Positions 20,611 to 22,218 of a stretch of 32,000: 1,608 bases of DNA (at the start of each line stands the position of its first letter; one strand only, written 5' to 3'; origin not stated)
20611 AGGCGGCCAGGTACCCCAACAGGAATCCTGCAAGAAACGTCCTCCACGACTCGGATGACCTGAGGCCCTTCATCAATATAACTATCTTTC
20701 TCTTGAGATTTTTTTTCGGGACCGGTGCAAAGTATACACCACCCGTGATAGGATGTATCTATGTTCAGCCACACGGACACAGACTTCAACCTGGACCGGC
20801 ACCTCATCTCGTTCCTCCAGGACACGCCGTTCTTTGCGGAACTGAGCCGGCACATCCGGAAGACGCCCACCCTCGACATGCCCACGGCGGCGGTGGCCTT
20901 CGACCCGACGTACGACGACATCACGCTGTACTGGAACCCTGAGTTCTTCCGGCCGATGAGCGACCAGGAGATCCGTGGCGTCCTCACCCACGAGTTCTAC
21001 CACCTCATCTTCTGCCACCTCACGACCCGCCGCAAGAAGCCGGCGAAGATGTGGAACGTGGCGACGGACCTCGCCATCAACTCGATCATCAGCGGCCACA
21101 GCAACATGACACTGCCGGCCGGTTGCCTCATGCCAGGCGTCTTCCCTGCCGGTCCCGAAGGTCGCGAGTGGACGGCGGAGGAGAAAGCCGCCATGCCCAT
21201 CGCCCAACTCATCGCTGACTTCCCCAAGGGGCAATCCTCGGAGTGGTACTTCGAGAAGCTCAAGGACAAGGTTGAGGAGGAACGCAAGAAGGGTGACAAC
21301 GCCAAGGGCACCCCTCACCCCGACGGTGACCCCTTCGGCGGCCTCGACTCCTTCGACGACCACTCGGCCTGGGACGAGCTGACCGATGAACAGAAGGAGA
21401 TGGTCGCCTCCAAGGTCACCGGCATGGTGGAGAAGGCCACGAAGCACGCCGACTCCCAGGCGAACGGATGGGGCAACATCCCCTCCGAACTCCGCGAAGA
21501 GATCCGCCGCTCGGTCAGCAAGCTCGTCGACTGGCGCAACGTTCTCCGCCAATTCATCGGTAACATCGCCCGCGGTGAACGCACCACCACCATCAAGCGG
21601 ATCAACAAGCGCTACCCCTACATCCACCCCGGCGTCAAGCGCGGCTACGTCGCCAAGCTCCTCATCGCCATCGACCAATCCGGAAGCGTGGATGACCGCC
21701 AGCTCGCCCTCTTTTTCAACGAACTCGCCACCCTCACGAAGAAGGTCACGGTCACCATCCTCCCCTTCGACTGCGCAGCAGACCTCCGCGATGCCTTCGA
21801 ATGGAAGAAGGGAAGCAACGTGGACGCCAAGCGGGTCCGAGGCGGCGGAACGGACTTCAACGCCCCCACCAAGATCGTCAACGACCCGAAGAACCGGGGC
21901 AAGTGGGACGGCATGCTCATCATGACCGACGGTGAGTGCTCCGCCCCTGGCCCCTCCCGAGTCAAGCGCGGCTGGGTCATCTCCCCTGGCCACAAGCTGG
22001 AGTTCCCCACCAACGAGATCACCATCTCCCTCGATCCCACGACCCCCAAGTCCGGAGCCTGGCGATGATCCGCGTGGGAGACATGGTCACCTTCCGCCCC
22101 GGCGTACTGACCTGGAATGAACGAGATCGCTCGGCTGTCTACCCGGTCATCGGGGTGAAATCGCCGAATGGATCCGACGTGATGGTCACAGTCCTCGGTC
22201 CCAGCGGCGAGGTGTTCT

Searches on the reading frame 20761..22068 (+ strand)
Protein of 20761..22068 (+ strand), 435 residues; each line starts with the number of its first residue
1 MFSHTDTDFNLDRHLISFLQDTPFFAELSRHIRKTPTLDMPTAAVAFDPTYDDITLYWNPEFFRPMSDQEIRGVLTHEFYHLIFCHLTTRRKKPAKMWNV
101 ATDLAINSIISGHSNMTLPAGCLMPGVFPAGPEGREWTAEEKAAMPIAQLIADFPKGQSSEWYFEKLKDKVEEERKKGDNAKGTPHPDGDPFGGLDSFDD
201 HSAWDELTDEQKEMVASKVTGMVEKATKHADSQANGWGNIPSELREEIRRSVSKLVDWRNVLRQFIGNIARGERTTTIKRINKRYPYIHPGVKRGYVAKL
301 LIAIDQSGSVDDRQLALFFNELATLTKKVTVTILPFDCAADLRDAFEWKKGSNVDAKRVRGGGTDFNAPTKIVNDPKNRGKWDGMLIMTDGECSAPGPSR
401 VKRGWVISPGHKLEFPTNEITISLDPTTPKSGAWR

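Call 25: search_protein_families(library=pfam, proteins=[window:20761-22068:+], max_evalue=0.01)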
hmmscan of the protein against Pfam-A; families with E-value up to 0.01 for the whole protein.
window:20761-22068:+ (435 aa): 2 families
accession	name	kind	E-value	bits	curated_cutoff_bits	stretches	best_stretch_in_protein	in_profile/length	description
PF13203.12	DUF2201_N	-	9.1e-20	71.8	23.2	1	20-285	15-255/271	Putative metallopeptidase domain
PF09967.15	DUF2201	-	2.7e-08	34.4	26.4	1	301-416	2-115/123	VWA-like domain (DUF2201)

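Call 26: search_protein_families(library=phrogs, proteins=[window:20761-22068:+], max_evalue=0.001)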
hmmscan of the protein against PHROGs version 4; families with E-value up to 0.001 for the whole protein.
window:20761-22068:+ (435 aa): 1 family
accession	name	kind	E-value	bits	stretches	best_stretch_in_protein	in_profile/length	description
phrog_1314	-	DNA, RNA and nucleotide metabolism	1e-53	183.8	1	10-414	14-381/394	HNH endonuclease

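Call 46: search_dna_similar(query=window:20761-22068:+, collection=phages, mode=protein, max_rows=25)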
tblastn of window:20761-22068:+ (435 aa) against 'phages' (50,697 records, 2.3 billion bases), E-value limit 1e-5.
Records with a match: 293; places in all: 293; records where one place covers at least 80% of the query: 123.
Best place of each record, by identity: <60% 293.
By first word of the organism name: Escherichia 99; Pseudomonas 60; Vibrio 22; Salmonella 20; Campylobacter 13; Klebsiella 11; Erwinia 9; Cronobacter 9; Acinetobacter 7; Bacillus 5; and 20 more.
By host as written in the record: Escherichia coli 35; - 24; Pseudomonas aeruginosa 21; Escherichia coli K-12 12; Campylobacter jejuni 12; Pseudomonas aeruginosa PAO1 11; Escherichia coli K-12 MG1655 11; Pseudomonas aeruginosa ATCC 27853 9; and 88 more.
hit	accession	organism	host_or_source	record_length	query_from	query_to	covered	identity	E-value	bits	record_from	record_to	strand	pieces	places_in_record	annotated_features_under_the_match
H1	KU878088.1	Bacillus phage AR9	Bacillus subtilis subsp. subtilis 168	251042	21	413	90%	26.0%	2e-17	91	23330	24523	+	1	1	zincin-like protease fused to vWA domain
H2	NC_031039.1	Bacillus phage AR9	Bacillus subtilis subsp. subtilis 168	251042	21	413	90%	26.0%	2e-17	91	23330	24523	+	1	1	HNH endonuclease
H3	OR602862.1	Moorella phage MTATph1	Moorella thermoacetica DSM 103132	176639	15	413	92%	25.5%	2e-16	88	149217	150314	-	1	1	HNH endonuclease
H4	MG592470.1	Vibrio phage 1.097.O._10N.286.49.B3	Vibrio sp.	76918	12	411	92%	24.6%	4e-12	74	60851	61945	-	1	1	VWA-like domain protein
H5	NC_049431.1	Vibrio phage 1.097.O._10N.286.49.B3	Vibrio sp.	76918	12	411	92%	24.6%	4e-12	74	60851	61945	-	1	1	HNH endonuclease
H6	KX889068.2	Vibrio phage vB_VspP_pVa5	Vibrio splendidus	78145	12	411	92%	24.1%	8e-11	70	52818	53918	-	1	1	metallopeptidase protein domain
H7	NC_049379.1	Vibrio phage vB_VspP_pVa5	Vibrio splendidus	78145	12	411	92%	24.1%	8e-11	70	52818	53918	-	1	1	HNH endonuclease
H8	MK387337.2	Vibrio phage Va1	Vibrio alginolyticus NBRC 15630 = ATCC ...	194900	17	391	86%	24.8%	3e-17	90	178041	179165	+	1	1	hypothetical protein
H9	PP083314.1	Vibrio phage VB_VaC_SRILMA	Vibrio alginolyticus CECT 521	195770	17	391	86%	24.8%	3e-17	90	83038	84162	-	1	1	HNH endonuclease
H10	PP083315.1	Vibrio phage VB_VaC_TDDLMA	Vibrio alginolyticus CECT 521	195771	17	391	86%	24.8%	3e-17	90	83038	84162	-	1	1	HNH endonuclease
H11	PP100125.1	Pseudomonas phage vB_PaP_HN01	Pseudomonas aeruginosa ATCC27853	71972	1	392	90%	23.6%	4e-7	59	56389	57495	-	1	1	hypothetical protein (x2)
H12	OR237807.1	Pseudomonas phage PWJ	Pseudomonas aeruginosa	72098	1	392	90%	23.6%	4e-7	59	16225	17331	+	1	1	hypothetical protein (x2)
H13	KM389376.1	Pseudomonas phage PEV31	-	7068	1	392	90%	23.5%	5e-9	64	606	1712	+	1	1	record has no annotation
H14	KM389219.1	Pseudomonas phage PEV32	-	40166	1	392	90%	23.5%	5e-9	64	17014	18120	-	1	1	record has no annotation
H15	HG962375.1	Pseudomonas phage vB_PaeP_C2-10_Ab09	Pseudomonas aeruginosa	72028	1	392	90%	23.5%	5e-9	64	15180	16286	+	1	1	ORF32: N4 gp25-like protein | ORF31: hypothetical protein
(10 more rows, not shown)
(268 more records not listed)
